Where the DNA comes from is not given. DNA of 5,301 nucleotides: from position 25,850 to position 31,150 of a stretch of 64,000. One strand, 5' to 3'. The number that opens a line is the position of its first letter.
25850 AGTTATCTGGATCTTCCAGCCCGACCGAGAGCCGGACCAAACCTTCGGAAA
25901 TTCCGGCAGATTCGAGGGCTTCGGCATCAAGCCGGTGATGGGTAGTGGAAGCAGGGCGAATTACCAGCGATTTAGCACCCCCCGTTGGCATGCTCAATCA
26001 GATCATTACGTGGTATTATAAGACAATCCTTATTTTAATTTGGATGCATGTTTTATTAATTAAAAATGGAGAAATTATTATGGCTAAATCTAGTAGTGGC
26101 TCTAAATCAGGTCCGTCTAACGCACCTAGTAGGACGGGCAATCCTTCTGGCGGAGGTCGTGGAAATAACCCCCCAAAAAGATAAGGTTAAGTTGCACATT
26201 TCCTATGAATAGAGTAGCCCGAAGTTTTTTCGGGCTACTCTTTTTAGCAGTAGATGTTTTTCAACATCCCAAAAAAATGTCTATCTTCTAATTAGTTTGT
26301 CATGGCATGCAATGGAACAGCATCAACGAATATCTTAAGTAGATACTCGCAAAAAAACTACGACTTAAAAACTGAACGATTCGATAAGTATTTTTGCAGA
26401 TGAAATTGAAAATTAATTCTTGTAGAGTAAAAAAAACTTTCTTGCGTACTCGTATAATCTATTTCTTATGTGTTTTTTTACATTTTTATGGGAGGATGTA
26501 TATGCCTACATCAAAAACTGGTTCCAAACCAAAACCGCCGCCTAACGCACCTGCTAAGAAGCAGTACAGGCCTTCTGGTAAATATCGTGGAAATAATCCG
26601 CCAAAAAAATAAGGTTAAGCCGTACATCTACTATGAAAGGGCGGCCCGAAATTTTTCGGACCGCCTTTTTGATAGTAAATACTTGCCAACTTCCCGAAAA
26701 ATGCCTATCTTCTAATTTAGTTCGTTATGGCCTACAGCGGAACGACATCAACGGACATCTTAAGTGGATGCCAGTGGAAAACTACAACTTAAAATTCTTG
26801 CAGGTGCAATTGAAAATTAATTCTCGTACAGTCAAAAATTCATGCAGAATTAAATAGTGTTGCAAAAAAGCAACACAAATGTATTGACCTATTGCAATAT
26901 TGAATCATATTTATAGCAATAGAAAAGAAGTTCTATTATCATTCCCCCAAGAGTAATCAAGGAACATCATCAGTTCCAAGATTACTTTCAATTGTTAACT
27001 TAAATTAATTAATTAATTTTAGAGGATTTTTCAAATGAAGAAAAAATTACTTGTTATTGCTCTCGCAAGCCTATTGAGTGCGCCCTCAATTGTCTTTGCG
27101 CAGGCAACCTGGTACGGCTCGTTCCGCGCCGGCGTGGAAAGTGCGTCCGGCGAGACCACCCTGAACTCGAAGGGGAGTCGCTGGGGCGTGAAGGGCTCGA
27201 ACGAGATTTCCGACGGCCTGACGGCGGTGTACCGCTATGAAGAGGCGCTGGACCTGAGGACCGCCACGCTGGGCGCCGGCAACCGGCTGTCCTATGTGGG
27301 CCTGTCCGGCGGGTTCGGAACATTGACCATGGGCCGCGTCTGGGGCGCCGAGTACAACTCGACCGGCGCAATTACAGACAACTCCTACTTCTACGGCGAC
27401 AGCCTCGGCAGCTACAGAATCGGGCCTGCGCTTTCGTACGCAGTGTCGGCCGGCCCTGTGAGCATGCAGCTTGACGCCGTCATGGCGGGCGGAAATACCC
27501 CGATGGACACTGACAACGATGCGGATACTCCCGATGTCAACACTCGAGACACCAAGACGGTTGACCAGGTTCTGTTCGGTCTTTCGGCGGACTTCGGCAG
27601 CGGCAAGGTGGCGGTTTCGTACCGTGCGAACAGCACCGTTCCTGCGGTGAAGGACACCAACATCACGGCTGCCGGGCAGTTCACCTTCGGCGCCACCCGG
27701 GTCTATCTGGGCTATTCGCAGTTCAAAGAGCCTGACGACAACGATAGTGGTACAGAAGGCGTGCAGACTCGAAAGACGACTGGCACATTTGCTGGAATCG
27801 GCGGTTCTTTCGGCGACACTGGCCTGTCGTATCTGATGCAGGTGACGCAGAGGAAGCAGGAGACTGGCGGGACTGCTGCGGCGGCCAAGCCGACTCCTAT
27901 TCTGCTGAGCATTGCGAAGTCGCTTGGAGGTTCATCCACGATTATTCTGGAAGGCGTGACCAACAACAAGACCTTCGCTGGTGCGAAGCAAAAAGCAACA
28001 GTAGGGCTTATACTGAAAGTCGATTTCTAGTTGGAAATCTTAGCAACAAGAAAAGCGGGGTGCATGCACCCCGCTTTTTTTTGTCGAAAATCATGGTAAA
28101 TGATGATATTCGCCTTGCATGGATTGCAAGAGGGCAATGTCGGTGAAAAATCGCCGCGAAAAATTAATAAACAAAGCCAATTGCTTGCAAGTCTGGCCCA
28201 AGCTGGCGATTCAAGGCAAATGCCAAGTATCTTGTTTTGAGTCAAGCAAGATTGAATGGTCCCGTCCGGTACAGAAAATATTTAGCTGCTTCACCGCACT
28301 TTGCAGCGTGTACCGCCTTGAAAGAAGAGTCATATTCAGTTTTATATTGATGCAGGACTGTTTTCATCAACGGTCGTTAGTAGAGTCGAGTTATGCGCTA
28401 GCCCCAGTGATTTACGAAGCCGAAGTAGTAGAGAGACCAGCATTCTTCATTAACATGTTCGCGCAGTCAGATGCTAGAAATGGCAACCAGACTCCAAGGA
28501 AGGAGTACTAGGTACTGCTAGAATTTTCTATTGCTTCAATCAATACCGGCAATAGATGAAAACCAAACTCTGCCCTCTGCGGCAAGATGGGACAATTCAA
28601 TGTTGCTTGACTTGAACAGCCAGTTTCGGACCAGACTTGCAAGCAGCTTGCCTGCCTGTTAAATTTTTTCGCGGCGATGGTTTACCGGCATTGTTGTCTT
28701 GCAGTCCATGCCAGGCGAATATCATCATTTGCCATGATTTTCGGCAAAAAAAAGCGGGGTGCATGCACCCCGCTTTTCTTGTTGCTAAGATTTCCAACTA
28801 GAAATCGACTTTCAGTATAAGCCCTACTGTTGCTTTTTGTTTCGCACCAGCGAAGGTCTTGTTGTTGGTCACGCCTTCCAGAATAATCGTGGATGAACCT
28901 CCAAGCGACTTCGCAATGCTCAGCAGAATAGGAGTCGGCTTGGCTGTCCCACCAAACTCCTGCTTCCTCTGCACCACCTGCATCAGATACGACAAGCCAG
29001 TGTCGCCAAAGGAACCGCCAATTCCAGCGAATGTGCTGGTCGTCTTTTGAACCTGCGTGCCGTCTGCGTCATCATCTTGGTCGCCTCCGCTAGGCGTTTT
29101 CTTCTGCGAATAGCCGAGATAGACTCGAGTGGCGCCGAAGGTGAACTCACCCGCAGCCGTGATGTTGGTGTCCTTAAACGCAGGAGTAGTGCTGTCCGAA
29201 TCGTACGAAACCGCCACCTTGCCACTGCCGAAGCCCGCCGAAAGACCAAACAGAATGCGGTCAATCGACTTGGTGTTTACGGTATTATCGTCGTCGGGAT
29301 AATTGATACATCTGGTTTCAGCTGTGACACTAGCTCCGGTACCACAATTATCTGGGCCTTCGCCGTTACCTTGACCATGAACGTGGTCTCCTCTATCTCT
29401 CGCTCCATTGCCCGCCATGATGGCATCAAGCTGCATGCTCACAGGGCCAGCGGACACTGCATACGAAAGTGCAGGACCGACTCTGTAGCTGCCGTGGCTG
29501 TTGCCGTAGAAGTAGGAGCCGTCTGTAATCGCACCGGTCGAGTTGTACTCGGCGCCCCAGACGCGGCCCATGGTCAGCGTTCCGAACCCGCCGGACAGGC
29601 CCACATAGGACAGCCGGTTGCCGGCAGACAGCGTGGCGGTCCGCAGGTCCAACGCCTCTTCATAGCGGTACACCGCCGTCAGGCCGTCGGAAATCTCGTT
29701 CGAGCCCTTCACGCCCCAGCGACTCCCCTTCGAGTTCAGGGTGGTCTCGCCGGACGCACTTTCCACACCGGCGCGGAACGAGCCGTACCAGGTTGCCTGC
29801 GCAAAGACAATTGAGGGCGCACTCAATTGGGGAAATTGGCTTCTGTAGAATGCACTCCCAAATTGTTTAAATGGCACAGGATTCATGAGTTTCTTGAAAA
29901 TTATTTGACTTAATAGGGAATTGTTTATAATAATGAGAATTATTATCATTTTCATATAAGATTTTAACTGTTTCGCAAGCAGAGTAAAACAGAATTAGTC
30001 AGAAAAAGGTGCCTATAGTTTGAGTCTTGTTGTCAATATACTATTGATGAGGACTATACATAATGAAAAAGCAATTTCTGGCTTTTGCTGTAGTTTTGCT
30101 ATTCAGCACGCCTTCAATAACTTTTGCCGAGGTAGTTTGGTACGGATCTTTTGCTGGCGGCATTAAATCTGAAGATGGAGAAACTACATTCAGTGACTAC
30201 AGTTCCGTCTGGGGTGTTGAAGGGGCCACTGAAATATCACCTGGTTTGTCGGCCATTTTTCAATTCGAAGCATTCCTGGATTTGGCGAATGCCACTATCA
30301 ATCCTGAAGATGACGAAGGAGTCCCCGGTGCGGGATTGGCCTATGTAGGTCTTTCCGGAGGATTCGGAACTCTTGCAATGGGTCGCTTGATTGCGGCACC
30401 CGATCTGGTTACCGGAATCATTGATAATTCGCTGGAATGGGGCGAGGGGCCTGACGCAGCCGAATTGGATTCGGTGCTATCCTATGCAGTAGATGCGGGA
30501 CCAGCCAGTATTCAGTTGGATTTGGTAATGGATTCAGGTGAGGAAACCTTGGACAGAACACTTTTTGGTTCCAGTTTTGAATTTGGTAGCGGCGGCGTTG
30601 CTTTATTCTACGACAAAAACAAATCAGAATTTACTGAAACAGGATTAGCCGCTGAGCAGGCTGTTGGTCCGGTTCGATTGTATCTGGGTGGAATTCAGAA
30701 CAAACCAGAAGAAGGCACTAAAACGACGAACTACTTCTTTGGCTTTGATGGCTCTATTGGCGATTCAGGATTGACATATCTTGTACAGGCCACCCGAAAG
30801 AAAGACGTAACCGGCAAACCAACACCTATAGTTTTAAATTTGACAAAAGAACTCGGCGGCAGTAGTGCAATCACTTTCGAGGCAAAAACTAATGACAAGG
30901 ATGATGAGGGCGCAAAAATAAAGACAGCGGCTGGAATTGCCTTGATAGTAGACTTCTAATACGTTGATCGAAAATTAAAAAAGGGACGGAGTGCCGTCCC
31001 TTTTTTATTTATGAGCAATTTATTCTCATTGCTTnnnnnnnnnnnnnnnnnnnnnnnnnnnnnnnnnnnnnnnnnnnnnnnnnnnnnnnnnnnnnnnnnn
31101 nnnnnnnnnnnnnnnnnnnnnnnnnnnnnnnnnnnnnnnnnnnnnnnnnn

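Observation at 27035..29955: Two porin genes form a roughly 1.2 kb-arm inverted repeat with swapped-out loop cassettes; one copy lacks a proper signal peptide (expression locus plus silent cassette?)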

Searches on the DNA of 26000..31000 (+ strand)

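Call 12: search_dna_similar(query=window:26000-31000:+, collection=plasmids, mode=near)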
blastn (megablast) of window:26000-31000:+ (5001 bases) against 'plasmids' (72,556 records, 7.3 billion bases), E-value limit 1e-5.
No match.
